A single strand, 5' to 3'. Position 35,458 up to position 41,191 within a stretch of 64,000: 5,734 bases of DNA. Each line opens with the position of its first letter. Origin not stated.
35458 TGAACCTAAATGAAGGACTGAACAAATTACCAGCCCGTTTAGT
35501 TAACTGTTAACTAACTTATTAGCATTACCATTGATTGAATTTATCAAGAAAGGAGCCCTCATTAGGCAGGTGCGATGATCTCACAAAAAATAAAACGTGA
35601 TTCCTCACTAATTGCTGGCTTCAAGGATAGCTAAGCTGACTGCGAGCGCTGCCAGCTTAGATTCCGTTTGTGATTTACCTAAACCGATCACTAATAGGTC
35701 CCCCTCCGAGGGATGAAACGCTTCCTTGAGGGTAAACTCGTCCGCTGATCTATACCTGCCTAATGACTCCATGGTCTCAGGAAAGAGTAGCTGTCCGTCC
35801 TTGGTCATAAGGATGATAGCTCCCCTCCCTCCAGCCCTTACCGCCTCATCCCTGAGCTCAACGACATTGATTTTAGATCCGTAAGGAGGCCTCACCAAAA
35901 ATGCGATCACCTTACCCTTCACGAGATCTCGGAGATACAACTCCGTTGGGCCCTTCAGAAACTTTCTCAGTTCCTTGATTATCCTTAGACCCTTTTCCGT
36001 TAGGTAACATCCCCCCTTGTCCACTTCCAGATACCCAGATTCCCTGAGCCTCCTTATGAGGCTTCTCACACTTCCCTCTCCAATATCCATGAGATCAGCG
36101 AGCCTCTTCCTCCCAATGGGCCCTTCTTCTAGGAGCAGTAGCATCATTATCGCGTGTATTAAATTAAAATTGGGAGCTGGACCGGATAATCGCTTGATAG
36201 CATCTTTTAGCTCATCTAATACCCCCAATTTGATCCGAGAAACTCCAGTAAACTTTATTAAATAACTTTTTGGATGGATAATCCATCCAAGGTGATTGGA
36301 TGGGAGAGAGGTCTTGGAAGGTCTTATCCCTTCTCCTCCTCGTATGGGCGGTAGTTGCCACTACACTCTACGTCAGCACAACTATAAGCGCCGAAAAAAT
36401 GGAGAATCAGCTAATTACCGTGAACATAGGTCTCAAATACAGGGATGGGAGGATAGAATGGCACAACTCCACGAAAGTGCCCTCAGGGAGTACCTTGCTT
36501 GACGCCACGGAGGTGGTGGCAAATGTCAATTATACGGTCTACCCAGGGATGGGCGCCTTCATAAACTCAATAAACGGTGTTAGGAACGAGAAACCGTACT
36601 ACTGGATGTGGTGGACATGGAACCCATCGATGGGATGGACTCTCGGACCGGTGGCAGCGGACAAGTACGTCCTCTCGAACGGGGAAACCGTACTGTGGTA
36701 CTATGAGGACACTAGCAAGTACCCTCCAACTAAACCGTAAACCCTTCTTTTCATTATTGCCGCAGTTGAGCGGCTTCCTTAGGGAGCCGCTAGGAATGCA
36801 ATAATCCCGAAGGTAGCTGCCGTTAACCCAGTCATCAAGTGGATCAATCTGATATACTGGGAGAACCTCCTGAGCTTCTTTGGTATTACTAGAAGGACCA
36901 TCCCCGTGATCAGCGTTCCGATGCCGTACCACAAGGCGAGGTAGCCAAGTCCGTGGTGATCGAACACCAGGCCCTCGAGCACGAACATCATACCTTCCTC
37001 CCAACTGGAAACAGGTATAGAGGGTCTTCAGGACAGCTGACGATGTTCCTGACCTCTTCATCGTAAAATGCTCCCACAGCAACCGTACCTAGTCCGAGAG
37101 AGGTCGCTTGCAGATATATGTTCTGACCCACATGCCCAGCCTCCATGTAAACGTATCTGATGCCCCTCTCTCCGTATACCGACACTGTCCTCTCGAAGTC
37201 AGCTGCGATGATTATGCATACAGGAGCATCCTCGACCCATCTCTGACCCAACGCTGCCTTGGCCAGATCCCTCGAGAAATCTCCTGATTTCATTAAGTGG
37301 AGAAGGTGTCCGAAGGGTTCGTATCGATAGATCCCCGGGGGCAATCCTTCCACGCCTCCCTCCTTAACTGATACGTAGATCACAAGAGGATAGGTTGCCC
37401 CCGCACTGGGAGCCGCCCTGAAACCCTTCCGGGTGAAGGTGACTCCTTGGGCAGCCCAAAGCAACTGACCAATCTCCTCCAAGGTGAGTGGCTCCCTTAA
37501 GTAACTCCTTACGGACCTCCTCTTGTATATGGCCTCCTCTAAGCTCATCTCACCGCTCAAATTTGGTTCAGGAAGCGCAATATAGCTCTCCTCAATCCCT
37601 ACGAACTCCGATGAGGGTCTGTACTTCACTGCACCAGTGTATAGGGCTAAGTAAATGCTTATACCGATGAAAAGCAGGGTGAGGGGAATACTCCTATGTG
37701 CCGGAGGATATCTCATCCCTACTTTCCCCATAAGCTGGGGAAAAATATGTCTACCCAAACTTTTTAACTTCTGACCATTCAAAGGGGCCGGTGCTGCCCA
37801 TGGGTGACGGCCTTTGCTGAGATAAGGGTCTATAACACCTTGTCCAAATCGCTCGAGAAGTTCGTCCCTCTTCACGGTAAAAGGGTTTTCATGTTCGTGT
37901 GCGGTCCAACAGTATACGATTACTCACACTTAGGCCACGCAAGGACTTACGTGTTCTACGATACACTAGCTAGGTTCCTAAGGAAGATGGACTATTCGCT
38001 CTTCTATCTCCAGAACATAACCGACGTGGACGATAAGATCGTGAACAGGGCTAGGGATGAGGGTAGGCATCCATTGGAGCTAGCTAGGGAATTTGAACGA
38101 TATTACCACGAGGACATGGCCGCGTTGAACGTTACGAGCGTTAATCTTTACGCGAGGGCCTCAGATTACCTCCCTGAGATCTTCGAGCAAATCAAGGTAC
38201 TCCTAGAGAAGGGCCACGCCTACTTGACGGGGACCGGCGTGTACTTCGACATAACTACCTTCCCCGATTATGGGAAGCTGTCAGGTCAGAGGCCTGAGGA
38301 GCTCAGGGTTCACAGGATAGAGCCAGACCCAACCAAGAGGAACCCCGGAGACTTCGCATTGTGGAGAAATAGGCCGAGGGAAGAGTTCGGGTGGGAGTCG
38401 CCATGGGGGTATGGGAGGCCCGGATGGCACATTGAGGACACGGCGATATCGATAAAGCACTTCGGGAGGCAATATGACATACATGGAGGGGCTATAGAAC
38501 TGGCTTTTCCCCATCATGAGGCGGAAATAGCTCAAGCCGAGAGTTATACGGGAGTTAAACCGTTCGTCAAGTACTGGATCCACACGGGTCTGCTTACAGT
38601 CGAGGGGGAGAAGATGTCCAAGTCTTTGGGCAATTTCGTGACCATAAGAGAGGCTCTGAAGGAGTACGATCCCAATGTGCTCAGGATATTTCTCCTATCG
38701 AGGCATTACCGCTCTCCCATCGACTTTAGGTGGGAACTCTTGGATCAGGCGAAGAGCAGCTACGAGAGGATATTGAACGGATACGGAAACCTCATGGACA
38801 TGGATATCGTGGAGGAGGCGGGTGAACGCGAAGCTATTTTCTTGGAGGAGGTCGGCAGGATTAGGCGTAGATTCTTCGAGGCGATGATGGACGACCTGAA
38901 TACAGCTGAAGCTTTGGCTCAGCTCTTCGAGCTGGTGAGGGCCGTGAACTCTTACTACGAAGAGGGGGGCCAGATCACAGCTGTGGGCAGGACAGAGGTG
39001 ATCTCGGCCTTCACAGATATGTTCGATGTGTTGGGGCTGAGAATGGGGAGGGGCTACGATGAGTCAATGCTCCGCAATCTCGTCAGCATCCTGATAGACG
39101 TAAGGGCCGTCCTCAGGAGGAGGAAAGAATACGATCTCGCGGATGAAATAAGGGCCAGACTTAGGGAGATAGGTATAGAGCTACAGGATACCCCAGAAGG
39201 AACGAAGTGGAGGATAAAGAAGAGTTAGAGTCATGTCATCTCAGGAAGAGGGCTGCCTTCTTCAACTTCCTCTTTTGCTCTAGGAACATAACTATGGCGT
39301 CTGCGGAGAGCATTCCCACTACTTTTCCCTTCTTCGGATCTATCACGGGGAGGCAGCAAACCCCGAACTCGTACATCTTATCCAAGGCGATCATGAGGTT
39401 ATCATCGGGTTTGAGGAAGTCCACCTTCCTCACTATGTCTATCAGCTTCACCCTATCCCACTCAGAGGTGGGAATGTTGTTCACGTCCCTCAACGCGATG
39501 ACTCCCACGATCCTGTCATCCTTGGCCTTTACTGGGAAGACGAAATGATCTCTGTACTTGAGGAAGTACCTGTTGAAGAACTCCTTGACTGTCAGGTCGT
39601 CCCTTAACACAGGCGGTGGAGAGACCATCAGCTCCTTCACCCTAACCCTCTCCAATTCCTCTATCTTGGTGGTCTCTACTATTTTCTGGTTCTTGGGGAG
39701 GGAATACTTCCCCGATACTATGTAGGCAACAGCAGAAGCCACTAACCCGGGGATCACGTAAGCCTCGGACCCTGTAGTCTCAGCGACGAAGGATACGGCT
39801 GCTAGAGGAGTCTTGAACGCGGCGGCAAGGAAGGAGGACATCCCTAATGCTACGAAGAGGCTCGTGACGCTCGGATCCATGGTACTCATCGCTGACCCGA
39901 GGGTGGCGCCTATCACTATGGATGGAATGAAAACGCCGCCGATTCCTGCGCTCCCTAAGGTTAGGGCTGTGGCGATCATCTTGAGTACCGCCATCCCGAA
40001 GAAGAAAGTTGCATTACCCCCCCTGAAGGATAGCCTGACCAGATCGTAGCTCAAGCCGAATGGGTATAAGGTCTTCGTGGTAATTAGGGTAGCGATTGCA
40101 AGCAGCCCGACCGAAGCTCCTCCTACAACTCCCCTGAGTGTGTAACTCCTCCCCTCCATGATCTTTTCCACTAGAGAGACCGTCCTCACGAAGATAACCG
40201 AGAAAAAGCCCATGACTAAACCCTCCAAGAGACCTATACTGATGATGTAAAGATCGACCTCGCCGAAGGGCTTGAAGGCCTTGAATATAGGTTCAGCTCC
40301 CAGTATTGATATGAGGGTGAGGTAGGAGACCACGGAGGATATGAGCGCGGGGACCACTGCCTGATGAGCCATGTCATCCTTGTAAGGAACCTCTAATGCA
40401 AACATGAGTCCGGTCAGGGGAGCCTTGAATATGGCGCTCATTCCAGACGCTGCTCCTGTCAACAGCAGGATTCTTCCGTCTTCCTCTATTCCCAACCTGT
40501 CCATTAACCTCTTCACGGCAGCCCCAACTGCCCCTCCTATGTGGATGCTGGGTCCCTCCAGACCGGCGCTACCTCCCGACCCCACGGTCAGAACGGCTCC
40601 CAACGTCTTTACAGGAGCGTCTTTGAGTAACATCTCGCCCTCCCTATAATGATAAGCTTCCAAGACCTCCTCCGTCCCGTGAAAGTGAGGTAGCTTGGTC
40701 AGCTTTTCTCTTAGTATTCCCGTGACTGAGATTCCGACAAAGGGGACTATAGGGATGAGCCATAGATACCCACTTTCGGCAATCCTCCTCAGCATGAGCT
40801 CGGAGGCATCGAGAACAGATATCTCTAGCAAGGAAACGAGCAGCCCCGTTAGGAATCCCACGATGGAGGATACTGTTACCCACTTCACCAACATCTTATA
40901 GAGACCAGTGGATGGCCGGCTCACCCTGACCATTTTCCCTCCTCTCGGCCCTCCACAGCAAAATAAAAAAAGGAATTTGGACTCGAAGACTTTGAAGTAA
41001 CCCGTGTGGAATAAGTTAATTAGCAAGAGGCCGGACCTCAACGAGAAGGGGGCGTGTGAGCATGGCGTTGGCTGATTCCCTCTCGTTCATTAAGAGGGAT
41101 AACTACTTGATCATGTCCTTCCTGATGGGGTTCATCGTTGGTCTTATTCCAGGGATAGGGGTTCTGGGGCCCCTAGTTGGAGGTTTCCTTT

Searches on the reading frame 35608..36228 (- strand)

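Call 60: search_protein_families(library=pfam, proteins=[window:35608-36228:-], max_evalue=0.00001)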
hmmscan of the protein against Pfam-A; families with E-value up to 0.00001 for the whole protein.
window:35608-36228:- (206 aa): 3 families
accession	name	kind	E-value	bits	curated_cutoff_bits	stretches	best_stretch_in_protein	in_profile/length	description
PF14544.11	DUF4443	-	1.6e-18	67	27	1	121-201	19-99/100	Domain of unknown function (DUF4443)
PF22167.2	PH0730-like_N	-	9.4e-12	45.3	30.2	1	27-81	5-59/60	PH0730-like, N-terminal domain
PF21715.3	CggR_N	-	4.3e-10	39.6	30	1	36-90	16-70/71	CggR N-terminal DNA binding domain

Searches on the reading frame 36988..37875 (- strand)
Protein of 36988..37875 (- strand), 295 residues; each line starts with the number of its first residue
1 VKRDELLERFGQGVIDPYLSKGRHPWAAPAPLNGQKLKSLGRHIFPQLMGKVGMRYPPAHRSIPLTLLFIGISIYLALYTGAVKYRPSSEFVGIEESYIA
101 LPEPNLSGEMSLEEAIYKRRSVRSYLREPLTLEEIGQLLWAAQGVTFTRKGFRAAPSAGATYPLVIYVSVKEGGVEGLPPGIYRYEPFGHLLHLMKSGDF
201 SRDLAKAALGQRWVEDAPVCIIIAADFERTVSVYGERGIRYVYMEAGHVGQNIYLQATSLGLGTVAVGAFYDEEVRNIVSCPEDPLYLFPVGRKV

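Call 60: search_protein_families(library=pfam, proteins=[window:36988-37875:-], max_evalue=0.00001)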
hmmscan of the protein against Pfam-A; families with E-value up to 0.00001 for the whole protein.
window:36988-37875:- (295 aa): 2 families
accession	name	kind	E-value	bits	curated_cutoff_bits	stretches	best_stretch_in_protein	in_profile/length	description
PF00881.29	Nitroreductase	-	4.6e-30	105.4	23.5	1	116-293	1-167/167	Nitroreductase family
PF14512.11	TM1586_NiRdase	-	2.2e-06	27.9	27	0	227-274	66-112/215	Putative TM nitroreductase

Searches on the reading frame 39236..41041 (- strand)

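Call 60: search_protein_families(library=pfam, proteins=[window:39236-41041:-], max_evalue=0.00001)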
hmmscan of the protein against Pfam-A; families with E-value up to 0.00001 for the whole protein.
window:39236-41041:- (601 aa): 2 families
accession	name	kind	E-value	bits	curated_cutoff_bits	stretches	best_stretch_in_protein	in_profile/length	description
PF00654.25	Voltage_CLC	-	1.5e-67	228.7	24.8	1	113-443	11-345/346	Voltage gated chloride channel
PF00571.33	CBS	-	7.5e-13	49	24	0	468-520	1-51/57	CBS domain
